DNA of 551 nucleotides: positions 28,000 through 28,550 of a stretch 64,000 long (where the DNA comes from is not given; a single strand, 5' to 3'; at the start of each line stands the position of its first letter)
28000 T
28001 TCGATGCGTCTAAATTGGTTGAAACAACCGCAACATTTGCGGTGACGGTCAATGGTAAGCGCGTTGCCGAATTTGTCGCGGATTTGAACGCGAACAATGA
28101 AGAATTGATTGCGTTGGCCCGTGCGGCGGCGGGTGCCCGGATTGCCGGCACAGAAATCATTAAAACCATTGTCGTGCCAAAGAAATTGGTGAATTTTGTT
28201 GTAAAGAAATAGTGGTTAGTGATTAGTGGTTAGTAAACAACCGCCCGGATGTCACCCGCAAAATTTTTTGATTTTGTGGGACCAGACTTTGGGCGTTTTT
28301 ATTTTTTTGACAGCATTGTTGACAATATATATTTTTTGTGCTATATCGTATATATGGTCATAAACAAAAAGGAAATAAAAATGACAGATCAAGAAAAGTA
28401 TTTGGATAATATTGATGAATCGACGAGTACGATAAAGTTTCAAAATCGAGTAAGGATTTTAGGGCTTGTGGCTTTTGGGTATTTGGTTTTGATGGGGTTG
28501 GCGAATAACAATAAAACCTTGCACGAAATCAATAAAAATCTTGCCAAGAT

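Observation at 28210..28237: Tandem TAGTGRT heptamers at gene 3' ends put stop codons in all six frames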

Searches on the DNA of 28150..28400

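Call 66: search_rna_families(source=window, start=28150, end=28400, threshold=evalue, max_evalue=1)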
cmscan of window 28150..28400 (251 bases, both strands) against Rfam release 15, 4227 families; matches with E-value up to 1: 2.
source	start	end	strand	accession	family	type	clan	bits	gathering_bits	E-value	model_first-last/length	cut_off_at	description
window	28243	28371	+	RF00398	SNORA15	Gene; snRNA; snoRNA; HACA-box;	-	18.1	47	0.43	1-137/137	no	Small nucleolar RNA SNORA15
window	28271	28347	-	RF02667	PsiU2-38.40.42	Gene; snRNA; snoRNA; scaRNA;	-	18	88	0.53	1-136/136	no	Drosophila small cajal body-specific RNA PsiU2-38.40.4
